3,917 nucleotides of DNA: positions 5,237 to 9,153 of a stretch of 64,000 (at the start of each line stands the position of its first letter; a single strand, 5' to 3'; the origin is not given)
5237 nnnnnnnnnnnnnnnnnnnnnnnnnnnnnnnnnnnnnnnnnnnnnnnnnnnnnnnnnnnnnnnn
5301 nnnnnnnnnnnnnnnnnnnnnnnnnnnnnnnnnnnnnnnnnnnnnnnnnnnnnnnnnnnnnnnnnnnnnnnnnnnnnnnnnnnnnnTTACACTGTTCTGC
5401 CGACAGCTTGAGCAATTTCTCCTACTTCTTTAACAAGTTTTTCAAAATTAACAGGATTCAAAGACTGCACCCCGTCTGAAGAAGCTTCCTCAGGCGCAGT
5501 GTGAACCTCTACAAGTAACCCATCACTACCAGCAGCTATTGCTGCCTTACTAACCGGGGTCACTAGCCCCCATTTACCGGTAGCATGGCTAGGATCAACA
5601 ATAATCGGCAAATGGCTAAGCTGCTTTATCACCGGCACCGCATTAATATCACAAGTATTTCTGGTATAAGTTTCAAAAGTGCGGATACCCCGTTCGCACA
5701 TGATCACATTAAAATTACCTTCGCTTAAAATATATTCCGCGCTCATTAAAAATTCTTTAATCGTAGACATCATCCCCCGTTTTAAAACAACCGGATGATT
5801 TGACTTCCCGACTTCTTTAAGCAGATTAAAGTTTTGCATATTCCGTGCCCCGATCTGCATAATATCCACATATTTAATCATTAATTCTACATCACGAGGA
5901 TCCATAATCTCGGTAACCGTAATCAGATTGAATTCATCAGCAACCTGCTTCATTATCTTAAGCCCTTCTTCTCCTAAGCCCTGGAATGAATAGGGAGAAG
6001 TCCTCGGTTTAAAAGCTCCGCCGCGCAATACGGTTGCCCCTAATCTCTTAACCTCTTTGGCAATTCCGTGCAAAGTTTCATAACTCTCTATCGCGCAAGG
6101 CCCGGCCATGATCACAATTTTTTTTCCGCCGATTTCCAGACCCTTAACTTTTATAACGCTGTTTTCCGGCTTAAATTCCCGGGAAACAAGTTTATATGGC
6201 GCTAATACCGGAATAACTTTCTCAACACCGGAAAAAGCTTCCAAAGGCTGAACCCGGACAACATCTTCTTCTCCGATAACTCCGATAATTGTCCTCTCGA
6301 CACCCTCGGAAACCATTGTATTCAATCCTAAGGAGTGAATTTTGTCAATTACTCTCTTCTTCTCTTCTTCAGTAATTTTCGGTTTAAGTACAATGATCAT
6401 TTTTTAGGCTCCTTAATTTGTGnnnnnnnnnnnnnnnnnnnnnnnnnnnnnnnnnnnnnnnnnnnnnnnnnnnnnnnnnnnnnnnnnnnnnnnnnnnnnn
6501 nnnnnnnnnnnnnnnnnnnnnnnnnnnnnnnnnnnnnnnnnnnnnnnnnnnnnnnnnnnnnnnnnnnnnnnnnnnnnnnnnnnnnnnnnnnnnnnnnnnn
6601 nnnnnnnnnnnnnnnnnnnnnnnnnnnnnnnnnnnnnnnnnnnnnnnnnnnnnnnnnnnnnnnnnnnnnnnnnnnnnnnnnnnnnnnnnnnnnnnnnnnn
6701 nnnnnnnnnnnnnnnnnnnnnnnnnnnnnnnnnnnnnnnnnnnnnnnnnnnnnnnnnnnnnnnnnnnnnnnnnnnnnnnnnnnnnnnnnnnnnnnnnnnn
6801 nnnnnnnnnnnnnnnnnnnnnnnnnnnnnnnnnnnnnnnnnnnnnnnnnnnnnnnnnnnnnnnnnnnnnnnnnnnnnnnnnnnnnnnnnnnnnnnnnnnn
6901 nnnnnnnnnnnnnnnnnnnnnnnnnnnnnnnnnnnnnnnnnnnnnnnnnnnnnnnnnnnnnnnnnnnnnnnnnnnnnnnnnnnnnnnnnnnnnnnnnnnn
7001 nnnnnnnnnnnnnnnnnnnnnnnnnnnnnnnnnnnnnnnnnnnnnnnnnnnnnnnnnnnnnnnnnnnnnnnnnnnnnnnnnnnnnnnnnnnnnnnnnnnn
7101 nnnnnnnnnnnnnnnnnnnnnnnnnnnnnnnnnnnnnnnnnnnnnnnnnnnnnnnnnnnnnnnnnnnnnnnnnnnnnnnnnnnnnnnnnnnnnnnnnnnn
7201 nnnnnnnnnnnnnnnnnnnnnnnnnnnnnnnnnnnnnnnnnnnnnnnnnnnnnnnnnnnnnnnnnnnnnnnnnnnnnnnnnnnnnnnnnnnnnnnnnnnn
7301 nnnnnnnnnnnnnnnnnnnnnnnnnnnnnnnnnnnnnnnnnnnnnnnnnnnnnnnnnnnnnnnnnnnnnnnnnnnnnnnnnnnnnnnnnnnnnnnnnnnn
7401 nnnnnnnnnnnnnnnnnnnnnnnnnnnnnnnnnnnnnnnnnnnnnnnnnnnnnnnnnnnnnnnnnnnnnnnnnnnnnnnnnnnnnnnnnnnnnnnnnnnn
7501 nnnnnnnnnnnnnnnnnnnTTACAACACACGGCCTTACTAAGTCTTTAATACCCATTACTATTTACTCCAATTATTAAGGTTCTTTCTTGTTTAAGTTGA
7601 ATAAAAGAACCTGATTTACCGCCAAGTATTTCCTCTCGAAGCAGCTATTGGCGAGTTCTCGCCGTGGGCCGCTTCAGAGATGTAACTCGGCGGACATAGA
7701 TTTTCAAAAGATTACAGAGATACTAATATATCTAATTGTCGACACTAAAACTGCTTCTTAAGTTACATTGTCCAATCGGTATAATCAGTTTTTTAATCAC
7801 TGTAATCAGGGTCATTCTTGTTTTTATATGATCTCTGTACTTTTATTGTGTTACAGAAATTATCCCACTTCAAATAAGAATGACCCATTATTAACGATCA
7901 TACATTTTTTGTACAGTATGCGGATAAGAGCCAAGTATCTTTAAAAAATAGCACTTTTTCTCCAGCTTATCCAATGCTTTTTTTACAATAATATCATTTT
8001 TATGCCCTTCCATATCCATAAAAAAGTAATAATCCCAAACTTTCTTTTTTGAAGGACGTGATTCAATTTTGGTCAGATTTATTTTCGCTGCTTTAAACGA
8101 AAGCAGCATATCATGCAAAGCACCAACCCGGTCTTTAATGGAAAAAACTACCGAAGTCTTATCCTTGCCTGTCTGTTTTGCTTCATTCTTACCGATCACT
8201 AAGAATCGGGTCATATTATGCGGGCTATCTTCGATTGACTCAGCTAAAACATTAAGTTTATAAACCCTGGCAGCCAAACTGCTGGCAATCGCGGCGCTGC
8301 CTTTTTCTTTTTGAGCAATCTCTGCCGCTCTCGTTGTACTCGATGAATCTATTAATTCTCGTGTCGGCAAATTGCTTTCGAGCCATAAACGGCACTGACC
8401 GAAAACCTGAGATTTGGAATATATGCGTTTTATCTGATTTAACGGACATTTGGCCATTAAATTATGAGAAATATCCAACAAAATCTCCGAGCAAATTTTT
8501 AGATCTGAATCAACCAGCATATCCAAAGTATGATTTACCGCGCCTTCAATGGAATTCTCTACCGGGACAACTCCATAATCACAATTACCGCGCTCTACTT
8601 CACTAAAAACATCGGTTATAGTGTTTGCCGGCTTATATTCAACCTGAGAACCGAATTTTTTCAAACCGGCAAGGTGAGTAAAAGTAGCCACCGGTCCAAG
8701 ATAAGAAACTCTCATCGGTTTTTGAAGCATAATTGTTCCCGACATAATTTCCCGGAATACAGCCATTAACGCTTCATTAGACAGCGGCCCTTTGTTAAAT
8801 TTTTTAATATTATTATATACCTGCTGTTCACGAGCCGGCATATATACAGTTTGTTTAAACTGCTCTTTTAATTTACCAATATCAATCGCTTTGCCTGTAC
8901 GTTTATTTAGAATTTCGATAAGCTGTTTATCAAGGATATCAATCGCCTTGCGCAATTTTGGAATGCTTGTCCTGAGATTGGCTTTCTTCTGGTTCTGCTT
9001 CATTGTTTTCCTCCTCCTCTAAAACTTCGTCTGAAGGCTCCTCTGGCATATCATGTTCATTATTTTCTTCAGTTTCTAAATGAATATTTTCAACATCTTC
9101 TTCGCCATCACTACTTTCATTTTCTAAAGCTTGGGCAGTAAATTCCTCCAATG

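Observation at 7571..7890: Conserved structured intergenic element (copy 1) between pheA and hisC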

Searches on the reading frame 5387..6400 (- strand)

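Call 12: search_protein_families(library=ncbifam, proteins=[window:5387-6400:-])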
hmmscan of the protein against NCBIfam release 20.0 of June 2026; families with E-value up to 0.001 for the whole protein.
window:5387-6400:- (337 aa): 10 families
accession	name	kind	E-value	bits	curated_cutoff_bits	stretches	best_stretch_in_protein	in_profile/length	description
NF006421.0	PRK08673.1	subfamily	1.1e-152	508.1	335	1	1-336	1-336/338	3-deoxy-7-phosphoheptulonate synthase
TIGR01361.1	DAHP_synth_Bsub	equivalog_domain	7.1e-122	405.8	267.75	1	71-327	2-258/260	3-deoxy-7-phosphoheptulonate synthase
NF009239.0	PRK12595.1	equivalog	5.6e-114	380.8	279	1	71-332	95-356/360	bifunctional 3-deoxy-7-phosphoheptulonate synthase/chorismate mutase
NF009933.0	PRK13396.1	subfamily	4.4e-110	368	486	1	1-336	1-344/352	3-deoxy-7-phosphoheptulonate synthase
NF041229.1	BagF_FevY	exception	2.1e-107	359.3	700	1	7-322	3-318/340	phospho-2-dehydro-3-deoxyheptonate aldolase BagF/FevY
TIGR01362.1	KDO8P_synth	equivalog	2.7e-37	128.4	314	1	93-332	1-255/258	3-deoxy-8-phosphooctulonate synthase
NF003543.0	PRK05198.1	equivalog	2.3e-36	125.2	242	1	82-333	4-271/273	3-deoxy-8-phosphooctulonate synthase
NF009109.0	PRK12457.1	equivalog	3.3e-18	65.9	457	1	132-333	60-272/281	3-deoxy-8-phosphooctulonate synthase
TIGR03586.1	PseI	equivalog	1.9e-07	30.6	340.25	1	150-335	82-259/327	pseudaminic acid synthase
TIGR03569.1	NeuB_NnaB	equivalog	1.9e-07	30.5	399.65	1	148-336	79-261/329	N-acetylneuraminate synthase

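Call 13: search_protein_families(library=pfam, proteins=[window:5387-6400:-])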
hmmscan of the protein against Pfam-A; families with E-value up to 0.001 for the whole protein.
window:5387-6400:- (337 aa): 3 families
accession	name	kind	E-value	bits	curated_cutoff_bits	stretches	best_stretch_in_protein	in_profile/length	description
PF00793.26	DAHP_synth_1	-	2.3e-80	269.8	25.5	1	91-330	13-268/270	DAHP synthetase I family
PF18152.6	DAHP_snth_FXD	-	2e-21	76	27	1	1-66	1-66/67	DAHP synthase ferredoxin-like domain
PF03102.20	NeuB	-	6.1e-11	42.7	22.1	1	142-335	53-238/241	NeuB family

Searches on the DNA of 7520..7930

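Call 45: search_rna_families(source=window, start=7520, end=7930, threshold=evalue, max_evalue=1)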
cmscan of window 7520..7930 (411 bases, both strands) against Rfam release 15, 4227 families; matches with E-value up to 1: 0.
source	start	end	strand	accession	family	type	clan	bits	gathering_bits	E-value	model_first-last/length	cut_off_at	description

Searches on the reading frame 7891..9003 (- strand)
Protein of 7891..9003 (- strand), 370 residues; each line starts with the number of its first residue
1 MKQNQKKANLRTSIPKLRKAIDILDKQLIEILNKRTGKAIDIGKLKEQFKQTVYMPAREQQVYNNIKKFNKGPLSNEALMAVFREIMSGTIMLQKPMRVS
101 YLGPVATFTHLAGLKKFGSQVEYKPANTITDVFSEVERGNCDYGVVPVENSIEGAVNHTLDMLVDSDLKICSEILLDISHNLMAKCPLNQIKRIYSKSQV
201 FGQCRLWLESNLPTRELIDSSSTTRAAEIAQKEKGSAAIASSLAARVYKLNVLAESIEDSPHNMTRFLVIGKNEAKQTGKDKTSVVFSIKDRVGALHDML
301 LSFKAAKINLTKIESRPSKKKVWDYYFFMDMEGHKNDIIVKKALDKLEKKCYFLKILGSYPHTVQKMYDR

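Call 12: search_protein_families(library=ncbifam, proteins=[window:7891-9003:-])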
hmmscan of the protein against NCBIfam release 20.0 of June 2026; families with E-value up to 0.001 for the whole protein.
window:7891-9003:- (370 aa): 22 families
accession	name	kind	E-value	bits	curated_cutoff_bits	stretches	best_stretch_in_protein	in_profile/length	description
NF008865.0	PRK11898.1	equivalog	8.5e-86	287.6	219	1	97-363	2-279/284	prephenate dehydratase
NF008866.0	PRK11899.1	equivalog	1.7e-57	194.9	359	1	94-364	3-277/283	prephenate dehydratase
NF007910.0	PRK10622.1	equivalog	1.8e-53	181.8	577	1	15-362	8-377/386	bifunctional chorismate mutase/prephenate dehydratase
TIGR01807.1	CM_P2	equivalog_domain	7.7e-19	67.8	69.55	1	16-87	3-76/76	chorismate mutase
TIGR01801.1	CM_A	equivalog_domain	5.6e-15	55.4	106.35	1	12-95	4-87/102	chorismate mutase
NF009239.0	PRK12595.1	equivalog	3.8e-14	52.4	279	1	12-95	4-87/360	bifunctional 3-deoxy-7-phosphoheptulonate synthase/chorismate mutase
TIGR01268.1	Phe4hydrox_tetr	equivalog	6.6e-13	48.2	704.8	1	278-355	12-89/436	phenylalanine 4-monooxygenase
NF004925.0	PRK06285.1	equivalog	3.2e-10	40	77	1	10-87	5-83/99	chorismate mutase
NF008400.0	PRK11199.1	equivalog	4.6e-10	39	273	1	13-93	4-85/374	bifunctional chorismate mutase/prephenate dehydrogenase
TIGR01805.1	CM_mono_grmpos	equivalog_domain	8.5e-09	35.6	71.2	1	16-88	3-75/81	chorismate mutase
TIGR01799.1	CM_T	equivalog_domain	1.1e-07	31.8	95.9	1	16-65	3-52/83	chorismate mutase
TIGR01791.2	CM_archaeal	equivalog_domain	2.8e-07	30.4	66.95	1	15-94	2-82/83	chorismate mutase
TIGR01808.1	CM_M_hiGC-arch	equivalog_domain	7.7e-07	29.2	52.15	1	14-66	2-54/74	chorismate mutase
NF004695.0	PRK06034.1-1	equivalog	6.1e-06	25.8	311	1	8-104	7-105/267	hypothetical protein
NF004698.0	PRK06034.1-4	equivalog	2.2e-05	24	349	1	8-151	4-151/287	hypothetical protein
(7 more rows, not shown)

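Call 13: search_protein_families(library=pfam, proteins=[window:7891-9003:-])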
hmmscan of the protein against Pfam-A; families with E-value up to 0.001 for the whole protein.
window:7891-9003:- (370 aa): 3 families
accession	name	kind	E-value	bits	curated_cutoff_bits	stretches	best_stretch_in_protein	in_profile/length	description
PF00800.23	PDT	-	8.5e-64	215.1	25.2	1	99-274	1-180/181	Prephenate dehydratase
PF01817.26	CM_2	-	4.2e-19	69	27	1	17-95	1-80/80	Chorismate mutase type II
PF01842.31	ACT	-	1.4e-07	31.6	27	1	284-348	2-65/66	ACT domain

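Call 88: find_encoding_contigs(protein=window:7891-9003:-, flank=3000, max_places=10)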
Protein window:7891-9003:- (370 aa): no gene with exactly this product is on record in the collection.
